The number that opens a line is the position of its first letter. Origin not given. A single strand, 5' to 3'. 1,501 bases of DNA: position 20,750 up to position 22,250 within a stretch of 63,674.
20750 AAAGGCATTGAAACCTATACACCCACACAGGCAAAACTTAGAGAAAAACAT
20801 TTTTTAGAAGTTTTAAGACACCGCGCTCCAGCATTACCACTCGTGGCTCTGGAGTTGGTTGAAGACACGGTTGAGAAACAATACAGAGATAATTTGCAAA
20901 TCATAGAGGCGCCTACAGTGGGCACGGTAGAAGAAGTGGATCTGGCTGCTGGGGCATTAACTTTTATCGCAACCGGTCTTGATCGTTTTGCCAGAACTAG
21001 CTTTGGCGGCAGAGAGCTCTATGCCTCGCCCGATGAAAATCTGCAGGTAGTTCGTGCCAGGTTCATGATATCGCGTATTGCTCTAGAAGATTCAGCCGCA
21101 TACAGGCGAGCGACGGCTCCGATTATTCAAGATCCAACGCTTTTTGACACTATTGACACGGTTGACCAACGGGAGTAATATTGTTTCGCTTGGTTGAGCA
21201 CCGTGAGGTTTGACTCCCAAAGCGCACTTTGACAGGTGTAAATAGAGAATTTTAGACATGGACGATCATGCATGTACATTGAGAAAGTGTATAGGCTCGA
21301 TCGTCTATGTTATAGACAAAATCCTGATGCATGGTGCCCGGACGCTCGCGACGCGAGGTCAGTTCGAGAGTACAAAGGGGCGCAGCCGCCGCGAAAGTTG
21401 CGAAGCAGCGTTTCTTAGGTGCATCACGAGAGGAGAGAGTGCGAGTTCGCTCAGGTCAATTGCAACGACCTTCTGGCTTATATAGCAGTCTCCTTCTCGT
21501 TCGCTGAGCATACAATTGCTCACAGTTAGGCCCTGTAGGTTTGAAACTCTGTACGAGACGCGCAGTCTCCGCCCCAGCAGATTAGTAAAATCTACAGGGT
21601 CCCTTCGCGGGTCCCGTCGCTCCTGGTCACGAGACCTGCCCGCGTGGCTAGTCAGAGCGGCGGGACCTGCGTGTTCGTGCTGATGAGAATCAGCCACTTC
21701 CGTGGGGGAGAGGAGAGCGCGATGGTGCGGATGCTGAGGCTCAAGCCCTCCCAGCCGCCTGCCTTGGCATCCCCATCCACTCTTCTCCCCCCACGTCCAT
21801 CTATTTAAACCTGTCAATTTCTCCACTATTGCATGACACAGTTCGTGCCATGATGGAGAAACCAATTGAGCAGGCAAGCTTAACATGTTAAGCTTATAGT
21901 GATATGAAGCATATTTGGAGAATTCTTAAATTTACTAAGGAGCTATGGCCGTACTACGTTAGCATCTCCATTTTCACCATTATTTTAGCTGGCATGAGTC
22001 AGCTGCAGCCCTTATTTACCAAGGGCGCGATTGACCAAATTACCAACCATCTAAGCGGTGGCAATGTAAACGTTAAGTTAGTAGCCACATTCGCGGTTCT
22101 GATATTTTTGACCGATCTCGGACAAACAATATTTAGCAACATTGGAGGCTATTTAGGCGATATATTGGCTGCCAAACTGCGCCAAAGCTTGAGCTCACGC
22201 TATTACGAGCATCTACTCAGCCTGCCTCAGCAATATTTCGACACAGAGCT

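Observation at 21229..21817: GC-rich, helix-dense ~0.59 kb non-coding island flanked by inverted repeats: unassigned large structured RNA or MITE-like insertion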

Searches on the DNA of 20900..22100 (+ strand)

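Call 5: search_rna_families(source=window, start=20900, end=22100, threshold=evalue, max_evalue=10, show_alignments=3)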
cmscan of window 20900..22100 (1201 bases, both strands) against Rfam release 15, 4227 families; matches with E-value up to 10: 13.
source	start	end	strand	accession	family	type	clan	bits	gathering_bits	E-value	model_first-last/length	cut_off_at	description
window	21700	21796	-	RF02007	mir-1237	Gene; miRNA;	-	23.7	65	0.98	1-102/102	no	mir-1237 microRNA precursor family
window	21704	21790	+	RF03486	mir-3940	Gene; miRNA;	-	20.9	84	0.67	1-92/92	no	mir-3940 microRNA precursor family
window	21699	21796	+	RF04119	MIR1858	Gene; miRNA;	-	20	137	1.6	1-197/197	no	MIR1858 microRNA precursor family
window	21699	21798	-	RF03499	mir-702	Gene; miRNA;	-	19.2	70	3.3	1-103/103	no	mir-702 microRNA precursor family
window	21702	21793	-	RF01013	mir-577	Gene; miRNA;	-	18.3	100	2.5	1-86/86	no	mir-577 microRNA precursor family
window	21700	21796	+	RF04159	MIR1437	Gene; miRNA;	-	18.3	168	3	1-192/192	no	MIR1437 microRNA precursor family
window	21702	21794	+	RF00771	mir-185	Gene; miRNA;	-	17.4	60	4.2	1-79/79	no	mir-185 microRNA precursor family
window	21706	21792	-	RF03340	mir-6511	Gene; miRNA;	-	17.1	87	9.8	1-67/67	no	mir-6511 microRNA precursor family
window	21631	21720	+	RF03147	RAGATH-10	Gene; sRNA;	-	16.8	41.2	3.9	1-82/82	no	RAGATH-10 RNA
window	20924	21038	+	RF01514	Afu_513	Gene; snRNA; snoRNA; CD-box;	-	16.7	48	0.64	1-103/103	no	A. fumigatus snoRNA Afu_513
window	21707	21791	+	RF04279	mir-H20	Gene; miRNA;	CL00141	16.1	99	7.9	1-82/82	no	mir-H20 microRNA precursor family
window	21254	21313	+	RF00756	mir-299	Gene; miRNA;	-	15.7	67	6.2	1-63/63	no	mir-299 microRNA precursor family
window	21252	21314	+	RF04241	mir-5014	Gene; miRNA;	-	15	101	9.3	1-123/123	no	mir-5014 microRNA precursor family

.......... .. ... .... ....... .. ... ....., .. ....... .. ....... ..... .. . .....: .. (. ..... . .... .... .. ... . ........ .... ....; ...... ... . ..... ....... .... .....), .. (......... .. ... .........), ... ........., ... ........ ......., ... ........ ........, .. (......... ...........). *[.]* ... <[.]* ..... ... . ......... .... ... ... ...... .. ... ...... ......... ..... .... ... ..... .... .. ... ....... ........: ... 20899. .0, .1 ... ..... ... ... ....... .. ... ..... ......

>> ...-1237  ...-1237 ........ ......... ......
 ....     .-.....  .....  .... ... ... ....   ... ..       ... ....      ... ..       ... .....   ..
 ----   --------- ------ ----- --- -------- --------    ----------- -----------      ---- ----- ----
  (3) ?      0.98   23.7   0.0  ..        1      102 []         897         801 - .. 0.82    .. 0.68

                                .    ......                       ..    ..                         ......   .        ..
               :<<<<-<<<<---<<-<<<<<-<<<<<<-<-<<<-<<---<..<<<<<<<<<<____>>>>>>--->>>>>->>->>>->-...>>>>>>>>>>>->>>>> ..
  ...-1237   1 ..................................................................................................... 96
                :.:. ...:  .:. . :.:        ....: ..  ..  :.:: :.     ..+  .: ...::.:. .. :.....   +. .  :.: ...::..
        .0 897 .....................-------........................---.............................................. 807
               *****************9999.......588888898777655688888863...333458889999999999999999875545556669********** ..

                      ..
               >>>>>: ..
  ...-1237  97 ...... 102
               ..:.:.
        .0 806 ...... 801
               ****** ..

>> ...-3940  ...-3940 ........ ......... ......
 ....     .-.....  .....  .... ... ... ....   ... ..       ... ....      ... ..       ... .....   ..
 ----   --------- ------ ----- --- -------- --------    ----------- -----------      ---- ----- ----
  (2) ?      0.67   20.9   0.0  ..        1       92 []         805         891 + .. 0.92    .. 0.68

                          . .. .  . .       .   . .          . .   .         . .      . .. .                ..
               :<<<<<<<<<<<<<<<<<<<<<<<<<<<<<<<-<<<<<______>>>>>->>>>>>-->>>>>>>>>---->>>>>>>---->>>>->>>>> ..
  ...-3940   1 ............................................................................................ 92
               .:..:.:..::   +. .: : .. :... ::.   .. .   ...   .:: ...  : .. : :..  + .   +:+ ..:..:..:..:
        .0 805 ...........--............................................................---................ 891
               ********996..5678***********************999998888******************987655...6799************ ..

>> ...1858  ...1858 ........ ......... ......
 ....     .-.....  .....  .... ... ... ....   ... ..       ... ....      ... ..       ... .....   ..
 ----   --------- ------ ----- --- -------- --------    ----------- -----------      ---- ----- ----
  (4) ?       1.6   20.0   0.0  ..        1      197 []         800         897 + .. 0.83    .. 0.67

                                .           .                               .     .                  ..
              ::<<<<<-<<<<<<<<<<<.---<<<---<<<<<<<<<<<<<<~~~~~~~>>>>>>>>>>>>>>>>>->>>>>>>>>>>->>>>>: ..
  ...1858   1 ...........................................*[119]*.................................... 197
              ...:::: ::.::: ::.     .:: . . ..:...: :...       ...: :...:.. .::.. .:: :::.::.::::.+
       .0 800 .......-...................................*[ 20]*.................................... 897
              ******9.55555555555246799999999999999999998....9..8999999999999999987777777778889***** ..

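Call 49: search_dna_similar(query=window:21183-21870:+, collection=plasmids, mode=distant, max_evalue=0.01, max_rows=10)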
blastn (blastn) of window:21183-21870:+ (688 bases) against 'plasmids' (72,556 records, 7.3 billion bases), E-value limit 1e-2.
No match.

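Call 50: search_dna_similar(query=window:21183-21870:+, collection=phages, mode=distant, max_evalue=0.01, max_rows=10)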
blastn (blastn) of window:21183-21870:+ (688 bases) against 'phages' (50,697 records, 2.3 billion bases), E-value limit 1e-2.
No match.

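Call 61: build_rna_model(alignment_id=A3, structure=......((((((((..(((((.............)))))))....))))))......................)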
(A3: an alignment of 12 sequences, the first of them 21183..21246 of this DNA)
Model R1 built from alignment A3 (12 sequences, 73 columns); structure: as given.
model positions 59; base pairs 13; branch points 0; effective number of sequences 12; information 0.842 bits per position. Calibrated on 0.2 Mb of random sequence (short: E-values are rough).
structure used (alignment columns):
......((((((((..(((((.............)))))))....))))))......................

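Call 62: search_with_rna_model(model_id=R1, sources=[window, L002, L003, L004, L005, L006, L007, L008, L009, L010, L011, L012, L013, L014, L015, L016, L017, L018, L019, L020, L021, L022, L023, L024, L025, L026, L027, L028, L029, L030, L031, L032, L033, L034, L035, L036, L037, L038, L039, L040, L041, L042, L043, L044, L045, L046, L047, L048, L049, L050, L051, L052, L053, L054, L055, L056, L057, L058, L059], max_evalue=1, make_alignment=true)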
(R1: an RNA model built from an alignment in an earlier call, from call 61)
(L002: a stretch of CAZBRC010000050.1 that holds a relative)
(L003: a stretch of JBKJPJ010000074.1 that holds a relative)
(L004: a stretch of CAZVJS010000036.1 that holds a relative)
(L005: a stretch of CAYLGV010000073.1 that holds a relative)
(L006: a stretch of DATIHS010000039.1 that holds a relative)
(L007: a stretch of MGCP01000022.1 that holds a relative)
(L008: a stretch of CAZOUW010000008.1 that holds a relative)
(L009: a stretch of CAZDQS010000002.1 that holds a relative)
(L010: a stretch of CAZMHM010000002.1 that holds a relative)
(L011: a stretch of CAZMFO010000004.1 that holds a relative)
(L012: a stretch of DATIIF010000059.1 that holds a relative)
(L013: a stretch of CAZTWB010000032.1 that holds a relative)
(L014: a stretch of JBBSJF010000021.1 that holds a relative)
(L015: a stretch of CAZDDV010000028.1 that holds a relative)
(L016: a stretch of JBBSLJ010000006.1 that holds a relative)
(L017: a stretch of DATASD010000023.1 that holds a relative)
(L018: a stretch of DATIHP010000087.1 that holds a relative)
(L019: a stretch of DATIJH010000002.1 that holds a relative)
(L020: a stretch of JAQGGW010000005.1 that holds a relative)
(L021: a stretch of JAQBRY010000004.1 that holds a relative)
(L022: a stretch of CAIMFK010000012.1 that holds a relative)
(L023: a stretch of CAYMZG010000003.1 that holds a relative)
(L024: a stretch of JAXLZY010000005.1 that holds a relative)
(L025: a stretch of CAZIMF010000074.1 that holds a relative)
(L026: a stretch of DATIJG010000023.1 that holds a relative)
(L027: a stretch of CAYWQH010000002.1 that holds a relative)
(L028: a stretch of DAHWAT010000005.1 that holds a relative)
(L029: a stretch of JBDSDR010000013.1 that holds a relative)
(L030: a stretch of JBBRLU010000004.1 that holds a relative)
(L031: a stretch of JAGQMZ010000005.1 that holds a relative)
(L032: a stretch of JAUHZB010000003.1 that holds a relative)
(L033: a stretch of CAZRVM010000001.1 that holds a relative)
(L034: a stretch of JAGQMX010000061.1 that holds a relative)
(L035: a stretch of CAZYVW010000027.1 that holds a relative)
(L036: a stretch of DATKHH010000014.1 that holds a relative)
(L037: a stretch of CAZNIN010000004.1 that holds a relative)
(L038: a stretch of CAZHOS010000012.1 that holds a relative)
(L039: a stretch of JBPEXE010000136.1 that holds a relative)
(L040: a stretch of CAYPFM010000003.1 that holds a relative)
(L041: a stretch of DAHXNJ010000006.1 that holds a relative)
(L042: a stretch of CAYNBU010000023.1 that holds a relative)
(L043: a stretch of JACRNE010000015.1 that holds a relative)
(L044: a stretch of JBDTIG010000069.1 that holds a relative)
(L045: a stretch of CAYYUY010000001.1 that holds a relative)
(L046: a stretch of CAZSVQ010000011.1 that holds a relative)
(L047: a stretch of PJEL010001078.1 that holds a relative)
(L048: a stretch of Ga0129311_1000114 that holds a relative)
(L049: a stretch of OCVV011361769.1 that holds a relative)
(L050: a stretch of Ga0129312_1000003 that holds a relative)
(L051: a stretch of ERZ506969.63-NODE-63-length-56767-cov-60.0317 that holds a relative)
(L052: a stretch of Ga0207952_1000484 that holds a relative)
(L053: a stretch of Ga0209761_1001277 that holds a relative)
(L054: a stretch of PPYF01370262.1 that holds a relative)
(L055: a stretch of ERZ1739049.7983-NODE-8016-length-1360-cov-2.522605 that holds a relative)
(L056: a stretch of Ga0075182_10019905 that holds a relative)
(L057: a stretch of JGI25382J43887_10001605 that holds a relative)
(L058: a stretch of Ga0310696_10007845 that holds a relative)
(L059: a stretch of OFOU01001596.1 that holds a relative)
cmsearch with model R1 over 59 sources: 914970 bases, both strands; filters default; matches with E-value up to 1: 23.
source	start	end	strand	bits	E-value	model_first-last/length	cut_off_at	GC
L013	4092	4148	+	59.1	3.4e-14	1-59/59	no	0.4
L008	12561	12619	+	59.1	3.4e-14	1-59/59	no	0.42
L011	14872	14931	+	58.1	6.4e-14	1-59/59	no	0.3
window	21184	21246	+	57.3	1.1e-13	1-59/59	no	0.48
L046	9226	9285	+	56.3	2.1e-13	1-59/59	no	0.32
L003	7637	7697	+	55.1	4.9e-13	1-59/59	no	0.49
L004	1938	2002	+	54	1.1e-12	1-59/59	no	0.48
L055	444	496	+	53.5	1.4e-12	1-59/59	no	0.42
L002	3079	3138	+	48.3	4.8e-11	1-59/59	no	0.45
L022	12570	12627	+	45.7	2.7e-10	1-59/59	no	0.34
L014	11727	11782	+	43.1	1.6e-09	1-59/59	no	0.34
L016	12509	12571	+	40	1.3e-08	1-59/59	no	0.37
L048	1355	1414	+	26.3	0.00013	1-59/59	no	0.47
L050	12261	12320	-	26.3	0.00013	1-59/59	no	0.48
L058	2235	2300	-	21.8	0.0026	1-59/59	no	0.35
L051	6018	6074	+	19.9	0.0092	1-59/59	no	0.33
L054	5938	5994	+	19.9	0.0092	1-59/59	no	0.33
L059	11268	11324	+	19.9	0.0092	1-59/59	no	0.33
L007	9464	9529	+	17.1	0.062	1-59/59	no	0.45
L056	185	262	+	16.9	0.066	1-59/59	no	0.44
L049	1225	1294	-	14.3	0.4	1-59/59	no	0.43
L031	9378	9419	+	14.1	0.46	1-59/59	no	0.38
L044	2662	2716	+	13.4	0.72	1-59/59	no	0.38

Alignment A4: 23 matches aligned to the model, 95 columns, each read 5' to 3' on its own strand. Consensus structure (alignment columns), stored with it:
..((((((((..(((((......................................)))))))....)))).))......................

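Call 63: search_with_rna_model(model_id=R1, sources=[window, L002, L003, L004, L008, L011, L013, L014, L016, L022, L046, L055], max_evalue=0.000001, make_alignment=true)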
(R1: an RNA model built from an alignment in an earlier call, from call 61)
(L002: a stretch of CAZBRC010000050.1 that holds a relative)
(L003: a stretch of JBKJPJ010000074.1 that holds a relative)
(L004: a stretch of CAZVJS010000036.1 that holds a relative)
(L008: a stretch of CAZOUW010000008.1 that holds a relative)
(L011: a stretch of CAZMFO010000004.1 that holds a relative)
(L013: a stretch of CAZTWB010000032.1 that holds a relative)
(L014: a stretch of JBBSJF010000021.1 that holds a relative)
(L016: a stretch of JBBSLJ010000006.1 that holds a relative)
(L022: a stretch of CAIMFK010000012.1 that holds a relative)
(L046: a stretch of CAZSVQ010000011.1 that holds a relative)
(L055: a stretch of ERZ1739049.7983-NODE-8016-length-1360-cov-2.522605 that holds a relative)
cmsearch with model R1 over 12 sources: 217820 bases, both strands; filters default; matches with E-value up to 0.000001: 12.
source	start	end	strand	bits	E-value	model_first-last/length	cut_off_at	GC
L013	4092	4148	+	59.1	8e-15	1-59/59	no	0.4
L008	12561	12619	+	59.1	8.1e-15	1-59/59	no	0.42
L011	14872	14931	+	58.1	1.5e-14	1-59/59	no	0.3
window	21184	21246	+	57.3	2.6e-14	1-59/59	no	0.48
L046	9226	9285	+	56.3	5.1e-14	1-59/59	no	0.32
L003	7637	7697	+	55.1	1.2e-13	1-59/59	no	0.49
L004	1938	2002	+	54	2.5e-13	1-59/59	no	0.48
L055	444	496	+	53.5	3.4e-13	1-59/59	no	0.42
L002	3079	3138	+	48.3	1.1e-11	1-59/59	no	0.45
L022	12570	12627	+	45.7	6.5e-11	1-59/59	no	0.34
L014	11727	11782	+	43.1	3.8e-10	1-59/59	no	0.34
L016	12509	12571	+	40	3e-09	1-59/59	no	0.37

Alignment A5: 12 matches aligned to the model, 69 columns, each read 5' to 3' on its own strand. Consensus structure (alignment columns), stored with it:
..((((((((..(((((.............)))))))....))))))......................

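Call 76: search_with_rna_model(model_id=R1, source=L061, max_evalue=10, filters=off)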
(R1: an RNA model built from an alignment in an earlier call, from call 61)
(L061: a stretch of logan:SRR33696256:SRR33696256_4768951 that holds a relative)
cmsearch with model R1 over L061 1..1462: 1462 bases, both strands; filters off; matches with E-value up to 10: 8.
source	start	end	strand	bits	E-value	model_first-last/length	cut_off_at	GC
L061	1114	1173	+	23.5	1.3e-06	1-59/59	no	0.47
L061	711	743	+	3.5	0.91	4-36/59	no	0.42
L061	1063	1082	+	3.3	1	13-29/59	no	0.5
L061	693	708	-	1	4.6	1-59/59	no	0.38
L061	291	305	-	0.6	6.2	1-59/59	no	0.4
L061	1233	1249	-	0.2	8.2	1-59/59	no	0.35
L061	363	375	-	0.2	8.4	1-59/59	no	0.31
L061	535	553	+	0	9.1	1-59/59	no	0.32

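Call 94: search_with_rna_model(model_id=R1, sources=[L062, L063, L064, L065, L066, L067, L068], max_evalue=0.1)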
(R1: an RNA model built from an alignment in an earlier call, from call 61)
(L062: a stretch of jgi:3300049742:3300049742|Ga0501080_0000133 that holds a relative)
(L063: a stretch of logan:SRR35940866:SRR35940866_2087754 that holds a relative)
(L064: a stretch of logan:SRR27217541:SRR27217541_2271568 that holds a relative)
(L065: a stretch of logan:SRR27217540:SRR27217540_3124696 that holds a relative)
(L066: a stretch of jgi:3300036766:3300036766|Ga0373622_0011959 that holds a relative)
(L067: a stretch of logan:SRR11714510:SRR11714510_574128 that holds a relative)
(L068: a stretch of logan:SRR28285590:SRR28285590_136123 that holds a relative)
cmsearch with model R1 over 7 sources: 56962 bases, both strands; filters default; matches with E-value up to 0.1: 2.
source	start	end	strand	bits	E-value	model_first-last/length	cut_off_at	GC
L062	5285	5348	+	51.9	2.6e-13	1-59/59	no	0.48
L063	5285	5348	+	51.9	2.6e-13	1-59/59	no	0.48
